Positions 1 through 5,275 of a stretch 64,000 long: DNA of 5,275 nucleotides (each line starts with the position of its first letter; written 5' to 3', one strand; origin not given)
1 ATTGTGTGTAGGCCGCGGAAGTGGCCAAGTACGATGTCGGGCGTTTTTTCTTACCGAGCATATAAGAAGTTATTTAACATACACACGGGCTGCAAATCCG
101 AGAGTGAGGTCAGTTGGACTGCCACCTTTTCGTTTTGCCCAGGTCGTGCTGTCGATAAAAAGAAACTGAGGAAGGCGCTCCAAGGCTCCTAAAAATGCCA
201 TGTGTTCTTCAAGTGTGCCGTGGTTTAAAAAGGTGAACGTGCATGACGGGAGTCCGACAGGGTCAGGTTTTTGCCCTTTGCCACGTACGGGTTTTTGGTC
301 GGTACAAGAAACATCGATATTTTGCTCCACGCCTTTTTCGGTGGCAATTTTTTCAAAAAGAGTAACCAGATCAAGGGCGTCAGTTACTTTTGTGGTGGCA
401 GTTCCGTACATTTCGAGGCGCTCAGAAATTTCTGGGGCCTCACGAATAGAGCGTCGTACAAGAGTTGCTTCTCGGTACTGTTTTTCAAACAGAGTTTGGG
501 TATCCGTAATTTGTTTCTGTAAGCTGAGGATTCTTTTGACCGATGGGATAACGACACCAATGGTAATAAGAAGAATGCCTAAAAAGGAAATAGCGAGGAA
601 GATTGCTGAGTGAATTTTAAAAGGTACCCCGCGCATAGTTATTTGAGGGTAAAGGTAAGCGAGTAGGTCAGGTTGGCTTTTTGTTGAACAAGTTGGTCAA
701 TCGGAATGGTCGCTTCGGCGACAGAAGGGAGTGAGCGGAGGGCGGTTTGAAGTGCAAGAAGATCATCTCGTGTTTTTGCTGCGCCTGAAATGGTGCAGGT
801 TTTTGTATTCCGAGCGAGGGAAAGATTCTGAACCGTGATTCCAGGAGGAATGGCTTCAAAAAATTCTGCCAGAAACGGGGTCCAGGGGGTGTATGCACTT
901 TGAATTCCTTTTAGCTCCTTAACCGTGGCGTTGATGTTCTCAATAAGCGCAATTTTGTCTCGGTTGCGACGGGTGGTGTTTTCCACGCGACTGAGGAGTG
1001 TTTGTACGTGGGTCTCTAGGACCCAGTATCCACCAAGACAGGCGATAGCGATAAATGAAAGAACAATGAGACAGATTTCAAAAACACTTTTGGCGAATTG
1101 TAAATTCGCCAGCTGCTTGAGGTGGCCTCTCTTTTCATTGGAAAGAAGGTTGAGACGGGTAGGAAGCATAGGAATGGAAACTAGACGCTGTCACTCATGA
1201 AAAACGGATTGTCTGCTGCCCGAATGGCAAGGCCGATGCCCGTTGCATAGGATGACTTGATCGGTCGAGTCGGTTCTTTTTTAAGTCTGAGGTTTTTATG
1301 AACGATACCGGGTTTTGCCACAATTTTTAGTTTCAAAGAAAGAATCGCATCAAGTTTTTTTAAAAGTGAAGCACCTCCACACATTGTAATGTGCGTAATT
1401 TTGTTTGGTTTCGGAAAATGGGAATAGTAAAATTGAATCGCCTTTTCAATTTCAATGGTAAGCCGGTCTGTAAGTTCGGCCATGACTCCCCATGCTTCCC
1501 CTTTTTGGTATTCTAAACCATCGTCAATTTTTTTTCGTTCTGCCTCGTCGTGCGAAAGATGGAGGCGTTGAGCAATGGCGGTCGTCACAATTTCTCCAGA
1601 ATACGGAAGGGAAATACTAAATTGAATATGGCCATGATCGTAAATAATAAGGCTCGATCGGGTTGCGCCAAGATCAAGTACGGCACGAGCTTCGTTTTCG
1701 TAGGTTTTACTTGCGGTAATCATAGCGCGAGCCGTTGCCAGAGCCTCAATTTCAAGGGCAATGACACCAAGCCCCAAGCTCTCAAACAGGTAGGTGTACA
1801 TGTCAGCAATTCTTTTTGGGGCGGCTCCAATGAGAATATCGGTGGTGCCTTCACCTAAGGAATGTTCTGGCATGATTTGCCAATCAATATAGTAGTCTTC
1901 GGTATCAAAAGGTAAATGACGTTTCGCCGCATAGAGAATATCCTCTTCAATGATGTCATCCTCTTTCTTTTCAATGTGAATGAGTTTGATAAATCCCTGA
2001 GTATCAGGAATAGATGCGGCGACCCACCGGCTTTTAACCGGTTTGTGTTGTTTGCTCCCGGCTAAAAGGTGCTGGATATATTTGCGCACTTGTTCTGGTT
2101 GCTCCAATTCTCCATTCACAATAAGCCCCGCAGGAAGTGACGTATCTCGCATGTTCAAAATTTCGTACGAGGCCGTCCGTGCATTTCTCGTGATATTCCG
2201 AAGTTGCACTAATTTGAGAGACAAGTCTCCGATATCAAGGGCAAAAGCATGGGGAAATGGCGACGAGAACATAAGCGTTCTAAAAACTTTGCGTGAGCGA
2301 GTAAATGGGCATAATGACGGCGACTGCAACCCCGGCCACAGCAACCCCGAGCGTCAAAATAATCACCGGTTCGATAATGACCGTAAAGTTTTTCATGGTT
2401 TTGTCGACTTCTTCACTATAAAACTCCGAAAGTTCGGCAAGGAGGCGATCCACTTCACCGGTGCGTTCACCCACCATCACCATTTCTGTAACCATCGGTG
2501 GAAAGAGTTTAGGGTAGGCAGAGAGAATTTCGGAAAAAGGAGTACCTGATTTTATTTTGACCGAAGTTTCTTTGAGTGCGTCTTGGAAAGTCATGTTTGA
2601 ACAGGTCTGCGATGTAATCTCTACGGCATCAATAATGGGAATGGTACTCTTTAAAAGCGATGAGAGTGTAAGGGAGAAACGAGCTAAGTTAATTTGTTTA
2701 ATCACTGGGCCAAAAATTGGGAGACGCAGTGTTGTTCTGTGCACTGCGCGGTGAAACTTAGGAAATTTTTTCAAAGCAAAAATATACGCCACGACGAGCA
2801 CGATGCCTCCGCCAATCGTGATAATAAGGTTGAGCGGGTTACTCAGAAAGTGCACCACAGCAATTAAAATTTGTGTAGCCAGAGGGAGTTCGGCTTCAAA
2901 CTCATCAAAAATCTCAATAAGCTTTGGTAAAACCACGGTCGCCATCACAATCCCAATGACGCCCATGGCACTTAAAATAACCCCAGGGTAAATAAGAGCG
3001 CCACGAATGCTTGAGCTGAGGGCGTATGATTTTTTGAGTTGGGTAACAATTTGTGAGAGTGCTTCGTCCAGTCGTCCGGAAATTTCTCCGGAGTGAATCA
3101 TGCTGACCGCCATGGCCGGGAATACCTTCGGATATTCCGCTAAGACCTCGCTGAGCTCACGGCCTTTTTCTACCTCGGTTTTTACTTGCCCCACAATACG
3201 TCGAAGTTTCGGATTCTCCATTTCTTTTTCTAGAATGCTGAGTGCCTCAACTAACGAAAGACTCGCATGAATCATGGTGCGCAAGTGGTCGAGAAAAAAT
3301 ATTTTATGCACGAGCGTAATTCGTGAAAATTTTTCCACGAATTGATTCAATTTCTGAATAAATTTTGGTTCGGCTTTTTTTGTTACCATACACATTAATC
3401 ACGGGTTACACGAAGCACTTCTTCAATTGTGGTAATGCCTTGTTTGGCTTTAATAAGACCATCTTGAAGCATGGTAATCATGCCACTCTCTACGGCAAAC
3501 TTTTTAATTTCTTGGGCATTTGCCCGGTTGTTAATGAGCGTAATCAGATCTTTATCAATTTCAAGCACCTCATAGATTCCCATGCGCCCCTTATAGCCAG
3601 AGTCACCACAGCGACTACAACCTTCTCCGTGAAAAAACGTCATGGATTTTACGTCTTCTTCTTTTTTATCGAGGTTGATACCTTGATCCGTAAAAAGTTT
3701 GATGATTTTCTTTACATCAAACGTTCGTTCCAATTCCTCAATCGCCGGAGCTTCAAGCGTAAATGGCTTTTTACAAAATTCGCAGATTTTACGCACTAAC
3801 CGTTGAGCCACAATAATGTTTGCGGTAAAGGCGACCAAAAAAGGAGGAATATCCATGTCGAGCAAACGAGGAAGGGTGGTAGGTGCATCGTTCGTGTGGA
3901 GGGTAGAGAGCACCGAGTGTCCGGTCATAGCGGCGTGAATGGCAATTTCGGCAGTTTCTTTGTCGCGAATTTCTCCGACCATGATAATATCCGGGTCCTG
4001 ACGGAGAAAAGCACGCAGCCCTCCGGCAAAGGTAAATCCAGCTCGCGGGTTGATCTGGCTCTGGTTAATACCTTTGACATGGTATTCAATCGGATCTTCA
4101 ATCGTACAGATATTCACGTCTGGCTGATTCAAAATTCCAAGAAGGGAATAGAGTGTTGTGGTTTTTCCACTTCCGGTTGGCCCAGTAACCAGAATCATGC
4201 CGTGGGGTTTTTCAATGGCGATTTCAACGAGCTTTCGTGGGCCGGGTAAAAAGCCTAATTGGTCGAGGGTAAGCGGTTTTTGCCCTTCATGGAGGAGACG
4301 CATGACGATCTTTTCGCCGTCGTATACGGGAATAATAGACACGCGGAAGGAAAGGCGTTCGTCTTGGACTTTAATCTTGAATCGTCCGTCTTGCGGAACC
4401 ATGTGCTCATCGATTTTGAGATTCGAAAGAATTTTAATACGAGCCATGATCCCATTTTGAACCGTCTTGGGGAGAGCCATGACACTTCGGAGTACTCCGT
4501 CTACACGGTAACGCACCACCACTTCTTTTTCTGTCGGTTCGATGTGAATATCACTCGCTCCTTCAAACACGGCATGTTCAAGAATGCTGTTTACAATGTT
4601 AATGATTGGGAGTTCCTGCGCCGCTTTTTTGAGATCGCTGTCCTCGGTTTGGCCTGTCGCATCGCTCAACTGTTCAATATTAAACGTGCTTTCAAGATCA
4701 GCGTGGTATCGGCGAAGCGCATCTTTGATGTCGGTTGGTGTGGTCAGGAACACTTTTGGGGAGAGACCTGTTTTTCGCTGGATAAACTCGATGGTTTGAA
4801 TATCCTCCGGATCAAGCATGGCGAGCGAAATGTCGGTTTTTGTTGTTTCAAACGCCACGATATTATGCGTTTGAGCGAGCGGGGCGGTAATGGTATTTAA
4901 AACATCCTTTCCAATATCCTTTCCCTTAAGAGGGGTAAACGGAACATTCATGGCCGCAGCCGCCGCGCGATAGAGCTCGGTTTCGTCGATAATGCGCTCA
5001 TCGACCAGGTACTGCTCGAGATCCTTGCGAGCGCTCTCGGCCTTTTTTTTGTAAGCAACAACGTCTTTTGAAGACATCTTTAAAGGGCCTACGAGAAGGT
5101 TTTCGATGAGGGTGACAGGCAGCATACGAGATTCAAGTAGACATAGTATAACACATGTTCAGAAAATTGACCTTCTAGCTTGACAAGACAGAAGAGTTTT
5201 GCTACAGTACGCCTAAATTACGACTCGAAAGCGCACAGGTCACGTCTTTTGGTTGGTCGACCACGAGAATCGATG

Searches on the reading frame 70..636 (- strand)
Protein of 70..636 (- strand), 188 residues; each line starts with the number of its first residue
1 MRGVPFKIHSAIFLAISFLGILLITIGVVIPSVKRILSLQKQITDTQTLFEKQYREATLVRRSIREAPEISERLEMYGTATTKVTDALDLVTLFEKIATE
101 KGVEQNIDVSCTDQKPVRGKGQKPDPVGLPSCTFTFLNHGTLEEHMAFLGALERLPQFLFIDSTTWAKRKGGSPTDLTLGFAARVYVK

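Call 70: find_encoding_contigs(protein=window:70-636:-, flank=10000, max_places=2)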
Protein window:70-636:- (188 aa): 1 contig read that carries it; 1 place shown.
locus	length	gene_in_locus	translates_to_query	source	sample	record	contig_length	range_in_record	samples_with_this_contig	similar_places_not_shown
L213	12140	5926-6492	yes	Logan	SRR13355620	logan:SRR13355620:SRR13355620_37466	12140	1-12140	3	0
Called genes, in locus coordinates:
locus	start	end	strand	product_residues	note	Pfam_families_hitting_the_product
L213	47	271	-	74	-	PF01084:Ribosomal_S18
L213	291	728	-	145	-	PF00436:SSB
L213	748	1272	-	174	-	PF01250:Ribosomal_S6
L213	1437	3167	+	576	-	PF05157:MshEN, PF00437:T2SSE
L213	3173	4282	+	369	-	PF00482:T2SSF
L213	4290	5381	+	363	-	PF11104:PilM_2, PF14450:FtsA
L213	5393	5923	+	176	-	-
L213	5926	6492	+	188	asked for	-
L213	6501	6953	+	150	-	-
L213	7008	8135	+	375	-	PF03602:Cons_hypoth95 (faint), PF01170:UPF0020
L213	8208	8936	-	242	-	PF01988:VIT1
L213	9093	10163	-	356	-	PF01926:MMR_HSR1, PF02421:FeoB_N, PF06071:YchF-GTPase_C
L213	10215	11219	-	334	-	PF00152:tRNA-synt_2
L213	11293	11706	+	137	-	PF02308:MgtC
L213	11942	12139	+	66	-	?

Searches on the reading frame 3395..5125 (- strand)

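Call 59: search_protein_families(library=pfam, proteins=[window:3395-5125:-], max_evalue=0.00001)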
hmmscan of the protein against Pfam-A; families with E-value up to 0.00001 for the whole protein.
window:3395-5125:- (576 aa): 2 families
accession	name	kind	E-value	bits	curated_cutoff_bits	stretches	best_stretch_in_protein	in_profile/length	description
PF00437.27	T2SSE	-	2.2e-131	438.4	24.9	1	169-572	3-370/370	Type II/IV secretion system protein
PF05157.20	MshEN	-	8.5e-12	45.3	23.1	1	60-144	2-87/90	MshEN domain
